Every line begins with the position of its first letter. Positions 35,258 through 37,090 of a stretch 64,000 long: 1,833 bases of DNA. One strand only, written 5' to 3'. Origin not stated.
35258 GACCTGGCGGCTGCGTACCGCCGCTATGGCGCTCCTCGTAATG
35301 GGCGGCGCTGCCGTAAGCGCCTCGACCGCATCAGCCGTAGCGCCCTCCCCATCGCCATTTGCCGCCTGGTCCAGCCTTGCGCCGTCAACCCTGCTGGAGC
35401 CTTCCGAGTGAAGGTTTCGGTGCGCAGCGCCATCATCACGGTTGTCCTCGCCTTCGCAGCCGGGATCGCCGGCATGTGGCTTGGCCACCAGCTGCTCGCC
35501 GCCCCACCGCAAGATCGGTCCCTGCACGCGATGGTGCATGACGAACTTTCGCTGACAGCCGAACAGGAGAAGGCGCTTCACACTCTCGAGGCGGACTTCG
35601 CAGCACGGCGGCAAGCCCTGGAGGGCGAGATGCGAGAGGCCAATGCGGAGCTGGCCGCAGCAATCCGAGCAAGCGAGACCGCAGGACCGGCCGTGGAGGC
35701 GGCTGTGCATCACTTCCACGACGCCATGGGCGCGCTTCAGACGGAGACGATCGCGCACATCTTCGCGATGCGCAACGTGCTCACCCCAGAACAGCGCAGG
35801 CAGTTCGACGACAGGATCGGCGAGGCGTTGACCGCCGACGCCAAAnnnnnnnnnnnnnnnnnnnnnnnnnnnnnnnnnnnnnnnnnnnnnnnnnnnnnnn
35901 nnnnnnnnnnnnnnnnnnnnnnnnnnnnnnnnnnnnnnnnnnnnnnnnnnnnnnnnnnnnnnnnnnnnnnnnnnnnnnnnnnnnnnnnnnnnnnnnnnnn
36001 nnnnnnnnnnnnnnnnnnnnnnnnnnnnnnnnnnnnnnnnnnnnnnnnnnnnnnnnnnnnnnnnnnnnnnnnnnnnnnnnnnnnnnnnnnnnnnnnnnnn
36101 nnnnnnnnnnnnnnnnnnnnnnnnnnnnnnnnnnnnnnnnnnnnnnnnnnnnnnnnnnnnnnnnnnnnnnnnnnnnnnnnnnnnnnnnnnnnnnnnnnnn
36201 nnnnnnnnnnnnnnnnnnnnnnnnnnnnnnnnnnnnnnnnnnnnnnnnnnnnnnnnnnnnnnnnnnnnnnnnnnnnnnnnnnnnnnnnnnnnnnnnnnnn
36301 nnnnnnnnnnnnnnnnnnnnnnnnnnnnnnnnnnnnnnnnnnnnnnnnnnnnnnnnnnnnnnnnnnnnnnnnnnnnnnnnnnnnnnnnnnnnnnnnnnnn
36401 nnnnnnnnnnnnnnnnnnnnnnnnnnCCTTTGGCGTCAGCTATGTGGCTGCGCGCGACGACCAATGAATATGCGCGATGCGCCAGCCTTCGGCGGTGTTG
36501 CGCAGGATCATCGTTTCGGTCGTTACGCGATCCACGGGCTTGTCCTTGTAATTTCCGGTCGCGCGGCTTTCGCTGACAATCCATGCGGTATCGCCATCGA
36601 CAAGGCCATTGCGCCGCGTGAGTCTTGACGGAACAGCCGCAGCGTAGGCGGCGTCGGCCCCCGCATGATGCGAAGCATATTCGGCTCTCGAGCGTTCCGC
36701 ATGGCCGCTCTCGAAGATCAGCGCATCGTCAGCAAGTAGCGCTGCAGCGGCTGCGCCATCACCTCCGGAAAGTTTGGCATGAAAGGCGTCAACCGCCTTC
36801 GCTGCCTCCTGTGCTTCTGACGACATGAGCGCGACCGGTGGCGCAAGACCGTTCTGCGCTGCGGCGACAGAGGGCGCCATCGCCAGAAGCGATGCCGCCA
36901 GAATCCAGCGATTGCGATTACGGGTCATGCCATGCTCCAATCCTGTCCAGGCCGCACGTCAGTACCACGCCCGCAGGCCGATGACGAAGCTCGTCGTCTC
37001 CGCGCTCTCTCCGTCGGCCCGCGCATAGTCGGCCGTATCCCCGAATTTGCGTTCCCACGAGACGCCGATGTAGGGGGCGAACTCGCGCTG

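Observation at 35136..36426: Complete CnrYXH-type transmembrane signalling module embedded in a copper cluster, far from any Ni/Co pump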

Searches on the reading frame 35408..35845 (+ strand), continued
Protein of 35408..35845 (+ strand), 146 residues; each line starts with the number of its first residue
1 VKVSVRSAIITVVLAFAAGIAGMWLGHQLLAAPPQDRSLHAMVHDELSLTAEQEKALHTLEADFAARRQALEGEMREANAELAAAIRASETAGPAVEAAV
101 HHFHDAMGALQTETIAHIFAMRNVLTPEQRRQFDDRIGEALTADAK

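Call 25: search_dna_similar(query=window:35408-35845:+, collection=plasmids, mode=protein, max_rows=60, max_evalue=0.001)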
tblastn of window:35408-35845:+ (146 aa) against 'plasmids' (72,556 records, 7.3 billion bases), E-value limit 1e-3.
Records with a match: 82; places in all: 95; records where one place covers at least 80% of the query: 70.
Best place of each record, by identity: <60% 82.
By first word of the organism name: Sphingobium 27; Sphingomonas 19; Novosphingobium 10; Cupriavidus 6; Rhizorhabdus 3; Ralstonia 3; Sphingopyxis 2; Polymorphobacter 2; Caulobacter 2; Croceicoccus 2; and 6 more.
By predicted mobility (MOB-suite, as given by PLSDB): conjugative 40; non-mobilizable 26; mobilizable 16.
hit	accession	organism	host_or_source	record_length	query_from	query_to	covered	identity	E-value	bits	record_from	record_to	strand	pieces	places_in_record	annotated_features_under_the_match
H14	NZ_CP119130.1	Sphingobium sp. WTD-1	Bacteria,activated sludge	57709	4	146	98%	48.6%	7e-28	114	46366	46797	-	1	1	periplasmic heavy metal sensor | RNA polymerase sigma factor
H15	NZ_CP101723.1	Sphingomonas sp. NY01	mango,whole organism,commercial mango ...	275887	3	142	96%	49.6%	3e-24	103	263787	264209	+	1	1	periplasmic heavy metal sensor | hypothetical protein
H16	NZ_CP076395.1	Sphingopyxis indica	Single cell,HCH dumpsite soil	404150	2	146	99%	47.3%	5e-26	108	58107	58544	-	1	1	periplasmic heavy metal sensor | hypothetical protein | RNA polymerase sigma factor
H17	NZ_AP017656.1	Sphingobium cloacae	-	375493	6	146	97%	48.6%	7e-23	100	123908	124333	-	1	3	periplasmic heavy metal sensor | RNA polymerase sigma factor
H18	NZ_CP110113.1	Sphingomonas sp. R1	Solanum lycopersicum,Tomato (Solanum ...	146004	4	143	96%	48.2%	2e-23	101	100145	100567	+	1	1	periplasmic heavy metal sensor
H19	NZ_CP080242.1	Polymorphobacter sp. PAMC 29334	Megaspora,lichen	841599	10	146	94%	49.3%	1e-24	105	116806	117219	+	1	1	periplasmic heavy metal sensor | RNA polymerase sigma factor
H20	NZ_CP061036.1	Sphingomonas aliaeris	whole organism,Pork steak,pork steak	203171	3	142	96%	47.5%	2e-23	101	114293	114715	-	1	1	periplasmic heavy metal sensor | hypothetical protein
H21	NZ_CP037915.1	Sphingomonas sp. AAP5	water column of an alpine lake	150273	3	142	96%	47.5%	7e-23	100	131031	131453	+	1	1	periplasmic heavy metal sensor | hypothetical protein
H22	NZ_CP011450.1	Sphingomonas sanxanigenens DSM 19645 = NX02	-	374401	11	146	93%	48.9%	5e-28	114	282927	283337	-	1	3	periplasmic heavy metal sensor | RNA polymerase sigma factor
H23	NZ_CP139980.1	Sphingobium yanoikuyae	-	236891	4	146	98%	45.8%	3e-21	96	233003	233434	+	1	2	periplasmic heavy metal sensor | RNA polymerase sigma factor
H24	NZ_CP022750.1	Sphingobium xenophagum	cell culture,electronic ...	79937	4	142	95%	47.1%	2e-21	96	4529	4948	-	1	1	periplasmic heavy metal sensor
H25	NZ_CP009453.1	Sphingopyxis sp. 113P3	activated sludge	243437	4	142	95%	47.1%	2e-21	96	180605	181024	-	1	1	periplasmic heavy metal sensor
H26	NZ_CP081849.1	Polymorphobacter megasporae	Megaspora,lichen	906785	10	146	94%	47.8%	1e-22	99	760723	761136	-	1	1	periplasmic heavy metal sensor | RNA polymerase sigma factor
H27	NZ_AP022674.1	Sphingomonas sp. HMP9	-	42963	9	144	93%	48.2%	3e-23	101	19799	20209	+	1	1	periplasmic heavy metal sensor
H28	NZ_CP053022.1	Sphingobium yanoikuyae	whole organism,River sediment ...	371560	16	146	90%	50.0%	3e-24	103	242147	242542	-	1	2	periplasmic heavy metal sensor | RNA polymerase sigma factor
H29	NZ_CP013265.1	Sphingobium baderi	cell culture,soil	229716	16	146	90%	50.0%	3e-24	103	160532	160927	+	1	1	periplasmic heavy metal sensor | RNA polymerase sigma factor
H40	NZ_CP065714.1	Sphingomonas paucimobilis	-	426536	9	146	95%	46.1%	5e-21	95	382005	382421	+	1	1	periplasmic heavy metal sensor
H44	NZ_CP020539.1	Sphingobium herbicidovorans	cell culture,soil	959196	16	146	90%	48.5%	8e-22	97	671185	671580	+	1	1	periplasmic heavy metal sensor | RNA polymerase sigma factor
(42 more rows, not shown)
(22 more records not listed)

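Call 27: get_annotated_region(hit=H15, flank=9000)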
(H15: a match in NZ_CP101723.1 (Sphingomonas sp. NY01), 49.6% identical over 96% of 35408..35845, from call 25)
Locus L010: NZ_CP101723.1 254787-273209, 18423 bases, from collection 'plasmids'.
description: Sphingomonas sp. NY01 plasmid p1, complete sequence
organism: Sphingomonas sp. NY01 (NCBI taxid 2968057)
taxonomy: Bacteria; Pseudomonadota; Alphaproteobacteria; Sphingomonadales; Sphingomonadaceae; Sphingomonas; Sphingomonas sp. NY01
host: -; source: mango,whole organism,commercial mango orchard; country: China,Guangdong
typing (MOB-suite, as given by PLSDB): mobilizable; relaxase MOBF
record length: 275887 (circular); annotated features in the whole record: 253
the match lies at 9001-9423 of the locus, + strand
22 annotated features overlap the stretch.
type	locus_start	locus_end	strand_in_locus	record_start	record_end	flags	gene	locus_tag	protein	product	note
CDS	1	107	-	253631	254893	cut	-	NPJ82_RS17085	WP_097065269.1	TolC family protein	GO:0055085 - transmembrane transport [Evidence IEA]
CDS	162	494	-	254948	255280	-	-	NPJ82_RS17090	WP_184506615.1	hypothetical protein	-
CDS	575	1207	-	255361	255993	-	-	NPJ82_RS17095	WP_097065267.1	cation transporter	GO:0006812 - monoatomic cation transport [Evidence IEA]; GO:0055085 - transmembrane transport [Evidence IEA]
CDS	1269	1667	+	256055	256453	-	-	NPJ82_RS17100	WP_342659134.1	helix-turn-helix domain-containing protein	-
CDS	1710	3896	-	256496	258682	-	-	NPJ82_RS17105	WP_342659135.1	ATP-binding protein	-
CDS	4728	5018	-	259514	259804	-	-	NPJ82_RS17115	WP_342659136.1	GNAT family N-acetyltransferase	-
CDS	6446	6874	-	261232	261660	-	arsC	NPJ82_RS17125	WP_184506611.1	arsenate reductase (glutaredoxin)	GO:0046685 - response to arsenic-containing substance [Evidence IEA]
CDS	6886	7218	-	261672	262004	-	-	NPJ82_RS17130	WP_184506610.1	metalloregulator ArsR/SmtB family transcription factor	GO:0006355 - regulation of DNA-templated transcription [Evidence IEA]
CDS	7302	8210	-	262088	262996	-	copD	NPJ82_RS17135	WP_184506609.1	copper homeostasis membrane protein CopD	GO:0006825 - copper ion transport [Evidence IEA]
CDS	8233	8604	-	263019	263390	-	copC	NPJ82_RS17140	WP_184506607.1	copper homeostasis periplasmic binding protein CopC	GO:0006825 - copper ion transport [Evidence IEA]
CDS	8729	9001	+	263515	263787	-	-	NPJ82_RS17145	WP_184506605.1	hypothetical protein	-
CDS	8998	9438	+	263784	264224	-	-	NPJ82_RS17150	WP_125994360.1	periplasmic heavy metal sensor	-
CDS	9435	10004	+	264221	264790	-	-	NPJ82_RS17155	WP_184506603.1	RNA polymerase sigma factor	GO:0006352 - DNA-templated transcription initiation [Evidence IEA]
CDS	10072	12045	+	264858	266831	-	-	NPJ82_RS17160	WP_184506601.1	copper resistance system multicopper oxidase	GO:0006825 - copper ion transport [Evidence IEA]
CDS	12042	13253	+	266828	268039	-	-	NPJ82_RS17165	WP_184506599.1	copper resistance protein B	-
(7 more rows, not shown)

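Call 28: get_annotated_region(hit=H29, flank=9000)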
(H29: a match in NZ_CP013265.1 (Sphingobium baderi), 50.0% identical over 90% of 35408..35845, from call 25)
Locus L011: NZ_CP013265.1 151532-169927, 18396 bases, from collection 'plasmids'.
description: Sphingobium baderi strain DE-13 plasmid pDE1, complete sequence
organism: Sphingobium baderi (NCBI taxid 1332080)
taxonomy: Bacteria; Pseudomonadota; Alphaproteobacteria; Sphingomonadales; Sphingomonadaceae; Sphingobium; Sphingobium baderi
host: -; source: cell culture,soil; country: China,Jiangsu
typing (MOB-suite, as given by PLSDB): conjugative; replicon rep_cluster_647; relaxase MOBP; mating-pair formation MPF_T
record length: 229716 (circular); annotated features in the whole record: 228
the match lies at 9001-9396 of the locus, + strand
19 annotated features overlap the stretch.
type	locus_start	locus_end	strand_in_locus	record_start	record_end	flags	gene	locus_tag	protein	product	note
CDS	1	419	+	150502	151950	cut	-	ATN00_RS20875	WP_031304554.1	MBL fold metallo-hydrolase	-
CDS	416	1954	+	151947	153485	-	-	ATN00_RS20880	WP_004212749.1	thymidine phosphorylase family protein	-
CDS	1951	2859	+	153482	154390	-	-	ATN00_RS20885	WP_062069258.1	ribose-phosphate pyrophosphokinase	-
CDS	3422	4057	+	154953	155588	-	-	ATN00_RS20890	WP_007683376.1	response regulator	GO:0000160 - phosphorelay signal transduction system [Evidence IEA]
CDS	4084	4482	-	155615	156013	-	cueR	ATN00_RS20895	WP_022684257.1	Cu(I)-responsive transcriptional regulator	GO:0006878 - intracellular copper ion homeostasis [Evidence IEA]; GO:0006355 - regulation of DNA-templated ...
CDS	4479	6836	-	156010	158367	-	-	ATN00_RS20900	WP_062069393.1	heavy metal translocating P-type ATPase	-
CDS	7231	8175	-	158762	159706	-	copD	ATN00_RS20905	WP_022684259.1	copper homeostasis membrane protein CopD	GO:0006825 - copper ion transport [Evidence IEA]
CDS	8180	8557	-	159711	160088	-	copC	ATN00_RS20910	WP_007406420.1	copper homeostasis periplasmic binding protein CopC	GO:0006825 - copper ion transport [Evidence IEA]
CDS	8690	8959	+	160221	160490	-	-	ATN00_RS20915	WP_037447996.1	hypothetical protein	-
CDS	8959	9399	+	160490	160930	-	-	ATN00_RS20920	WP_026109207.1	periplasmic heavy metal sensor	-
CDS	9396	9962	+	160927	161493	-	-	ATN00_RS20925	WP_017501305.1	RNA polymerase sigma factor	GO:0006352 - DNA-templated transcription initiation [Evidence IEA]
CDS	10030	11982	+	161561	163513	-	-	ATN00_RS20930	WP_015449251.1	copper resistance system multicopper oxidase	GO:0006825 - copper ion transport [Evidence IEA]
CDS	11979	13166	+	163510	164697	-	-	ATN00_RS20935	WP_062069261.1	copper resistance protein B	GO:0006878 - intracellular copper ion homeostasis [Evidence IEA]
CDS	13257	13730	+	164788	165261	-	-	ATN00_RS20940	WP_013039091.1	DUF305 domain-containing protein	-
CDS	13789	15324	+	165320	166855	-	-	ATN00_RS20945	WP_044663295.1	PAS domain-containing sensor histidine kinase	-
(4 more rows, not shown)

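Call 39: find_related_loci(query=A1, collection=genome_contigs, flank=6000)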
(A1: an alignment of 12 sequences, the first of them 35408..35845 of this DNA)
Query A1 (146 aa) in genome_contigs; peptide patterns used: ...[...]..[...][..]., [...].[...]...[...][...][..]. (x = any residue, [..] = any of these).
599 stretches matched a pattern (row limit reached: there are more); 465 encode a relative of the query (tblastn E <= 1e-3); the best 80 are kept; 80 distinct loci.
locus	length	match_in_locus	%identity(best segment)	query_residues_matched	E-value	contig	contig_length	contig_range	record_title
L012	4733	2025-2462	98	1-146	1e-91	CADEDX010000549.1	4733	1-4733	MAG: uncultured Bradyrhizobium sp. isolate Bradyrhizobium sp. RBC079 genome assembly, contig: MAG079_549, whole genome s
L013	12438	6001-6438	95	1-146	6e-89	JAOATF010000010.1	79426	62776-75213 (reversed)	MAG: Hyphomonadaceae bacterium isolate AF21_PE0_C3_S1_65_22 C3_S1_107_length_79426_cov_11, whole genome shotgun sequence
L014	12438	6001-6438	94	1-146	6e-88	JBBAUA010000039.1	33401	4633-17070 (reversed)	MAG: Hyphomonadaceae bacterium isolate EUL_285 ctg39-EUL_285, whole genome shotgun sequence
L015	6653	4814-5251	90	1-146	3e-83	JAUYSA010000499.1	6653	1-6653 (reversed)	MAG: Hyphomonadaceae bacterium isolate C5_metabat.bin.27_sub C5_k141_149857, whole genome shotgun sequence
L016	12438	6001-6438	88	1-146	7e-81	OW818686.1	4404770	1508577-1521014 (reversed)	metagenome genome assembly, chromosome: 1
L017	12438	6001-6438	81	1-146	2e-70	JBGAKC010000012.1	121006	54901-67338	MAG: Hyphomonadaceae bacterium isolate MAG_MBR_H10.54 MBRH10-54_opera_contig_670, whole genome shotgun sequence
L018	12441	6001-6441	69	1-146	2e-61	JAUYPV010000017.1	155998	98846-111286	MAG: Hyphomonadaceae bacterium isolate C4_metabat.bin.56 C4_k141_627241, whole genome shotgun sequence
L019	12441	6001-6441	70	1-146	1e-57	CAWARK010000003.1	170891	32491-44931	MAG: uncultured Alphaproteobacteria bacterium isolate MFD02832.bin.1.135 genome assembly, contig: contig_14262, whole ge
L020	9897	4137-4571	68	1-144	2e-56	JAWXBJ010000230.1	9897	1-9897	MAG: Alphaproteobacteria bacterium isolate MP6IB1.130 k99_1545790, whole genome shotgun sequence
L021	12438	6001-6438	71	1-146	1e-55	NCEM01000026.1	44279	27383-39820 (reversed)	MAG: Alphaproteobacteria bacterium 32-64-14 04302015_32_scaffold_395, whole genome shotgun sequence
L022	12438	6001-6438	56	1-146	8e-47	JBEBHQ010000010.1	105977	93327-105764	MAG: Terricaulis sp. isolate SF1_2_2 NODE_137_length_105977_cov_13.785867, whole genome shotgun sequence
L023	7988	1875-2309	56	1-146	7e-44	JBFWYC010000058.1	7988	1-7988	MAG: Hyphomonadaceae bacterium isolate CA_2019_TPBS_155 NODE_34351_length_7988_cov_3.818217_TPBS, whole genome shotgun s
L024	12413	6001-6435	55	1-146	7e-44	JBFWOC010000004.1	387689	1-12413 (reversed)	MAG: Hyphomonadaceae bacterium isolate CA_2019_TPBF_127 NODE_211_length_387689_cov_21.215787_TPBF, whole genome shotgun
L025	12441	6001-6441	61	1-146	9e-44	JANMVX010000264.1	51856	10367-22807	MAG: Hyphomicrobiaceae bacterium isolate OTE_88_metabat_455_sub OTE_88_k141_3375551, whole genome shotgun sequence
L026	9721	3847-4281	54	1-146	7e-43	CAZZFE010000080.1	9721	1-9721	MAG TPA_asm: uncultured Terricaulis sp. isolate SRP287051_co2_91 genome assembly, contig: NODE_11531_length_9721_cov_20.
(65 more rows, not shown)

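Call 80: predict_structure(alignment_id=A3)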
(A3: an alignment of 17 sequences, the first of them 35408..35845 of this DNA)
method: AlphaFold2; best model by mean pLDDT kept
length: 146 residues; sequences in the alignment: 17
mean_pLDDT: 79.2   pTM: 0.65
mean pLDDT of the five models: 79.2, 77.4, 77.4, 77.3, 73.8
residues with pLDDT >= 90: 80; 70-90: 20; 50-70: 35; < 50: 11
segments of 3 or more residues with pLDDT < 50: 1-3, 31-36
pLDDT, mean of each block of 10 residues (from residue 1): 51 60 53 50 79 93 92 93 93 92 93 92 93 85 59
secondary structure, 60 per line:
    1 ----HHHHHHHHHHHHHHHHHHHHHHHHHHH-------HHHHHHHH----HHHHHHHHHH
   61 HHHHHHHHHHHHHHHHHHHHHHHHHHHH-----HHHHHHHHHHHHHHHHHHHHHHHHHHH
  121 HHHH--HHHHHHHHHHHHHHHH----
elements in order: H5-31 H39-46 H51-88 H94-124 H127-142

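Call 82: fold_search(model_id=the predicted structure, library=pdb)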
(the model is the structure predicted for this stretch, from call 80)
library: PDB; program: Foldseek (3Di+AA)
matches with E <= 10: 373; with E <= 0.001: 15
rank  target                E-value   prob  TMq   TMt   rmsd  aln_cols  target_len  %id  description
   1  3zg1_D                6.0e-06  1.00  0.60  0.77   2.9       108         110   36  NI-BOUND FORM OF M123A MUTANT OF CUPRIAVIDUS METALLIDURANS CH34 CNRXS (released 2013-10-23)
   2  4wwb                  8.2e-06  1.00  0.64  0.81   2.6       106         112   39  High-resolution structure of the Ni-bound form of the Y135F mutant of C. metallidurans CnrXs (released 2015-02-11)
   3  2y3h_B                1.1e-05  1.00  0.61  0.79   2.7       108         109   36  E63Q mutant of Cupriavidus metallidurans CH34 CnrXs (released 2011-03-30)
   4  3zg1_A                1.3e-05  1.00  0.61  0.78   2.8       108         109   36  NI-BOUND FORM OF M123A MUTANT OF CUPRIAVIDUS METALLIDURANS CH34 CNRXS (released 2013-10-23)
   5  4wwf_A                1.5e-05  1.00  0.64  0.82   2.6       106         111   37  High-resolution structure of two Ni-bound forms of the M123C mutant of C. metallidurans CnrXs (released 2015-02-11)
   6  2y39                  1.6e-05  1.00  0.63  0.82   2.5       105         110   38  Ni-bound form of Cupriavidus metallidurans CH34 CnrXs (released 2011-03-30)
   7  2y3h_C                1.7e-05  1.00  0.59  0.77   2.8       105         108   37  E63Q mutant of Cupriavidus metallidurans CH34 CnrXs (released 2011-03-30)
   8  2y3h_D                1.8e-05  1.00  0.60  0.79   2.7       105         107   37  E63Q mutant of Cupriavidus metallidurans CH34 CnrXs (released 2011-03-30)
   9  3epv_A                1.8e-05  1.00  0.59  0.76   3.0       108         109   37  X-ray Structure of the Metal-sensor CnrX in both the Apo- and Copper-bound Forms (released 2008-11-25)
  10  2y3b                  2.2e-05  1.00  0.62  0.79   2.9       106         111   38  Co-bound form of Cupriavidus metallidurans CH34 CnrXs (released 2011-03-30)
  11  2y3h_A                2.3e-05  1.00  0.60  0.77   2.5       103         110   38  E63Q mutant of Cupriavidus metallidurans CH34 CnrXs (released 2011-03-30)
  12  3epv_C                2.7e-05  1.00  0.60  0.80   2.5       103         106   39  X-ray Structure of the Metal-sensor CnrX in both the Apo- and Copper-bound Forms (released 2008-11-25)
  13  2y3d_A                3.0e-05  1.00  0.66  0.85   1.7       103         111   39  Zn-bound form of Cupriavidus metallidurans CH34 CnrXs (released 2011-03-30)
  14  4clv_A                3.7e-05  1.00  0.66  0.68   5.2       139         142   31  Crystal Structure of dodecylphosphocholine-solubilized NccX from Cupriavidus metallidurans 31A (released 2014-10-01)
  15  4wwf_B                4.1e-05  1.00  0.61  0.81   2.4       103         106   38  High-resolution structure of two Ni-bound forms of the M123C mutant of C. metallidurans CnrXs (released 2015-02-11)
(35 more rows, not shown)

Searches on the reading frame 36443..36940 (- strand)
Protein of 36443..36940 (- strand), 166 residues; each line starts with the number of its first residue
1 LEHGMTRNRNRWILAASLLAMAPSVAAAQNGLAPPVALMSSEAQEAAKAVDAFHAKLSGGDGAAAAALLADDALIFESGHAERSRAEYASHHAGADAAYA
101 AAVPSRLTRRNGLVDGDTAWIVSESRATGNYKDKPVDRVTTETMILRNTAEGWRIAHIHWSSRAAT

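Call 12: search_protein_families(library=ncbifam, proteins=[window:36443-36940:-], max_evalue=0.00001)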
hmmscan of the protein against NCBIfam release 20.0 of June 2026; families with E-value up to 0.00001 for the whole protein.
window:36443-36940:- (166 aa): 0 families

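Call 59: search_protein_families(library=pfam, proteins=[window:36443-36940:-], max_evalue=0.001)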
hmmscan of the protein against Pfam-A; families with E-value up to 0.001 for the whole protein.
window:36443-36940:- (166 aa): 3 families
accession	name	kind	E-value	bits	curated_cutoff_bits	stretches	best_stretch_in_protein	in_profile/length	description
PF13474.12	SnoaL_3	-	3e-13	50.6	22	1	48-162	3-118/121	SnoaL-like domain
PF14534.12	DUF4440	-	1.4e-10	42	25.2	1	49-155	4-107/107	Domain of unknown function (DUF4440)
PF12680.13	SnoaL_2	-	0.00036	21.5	27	1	50-137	1-85/102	SnoaL-like domain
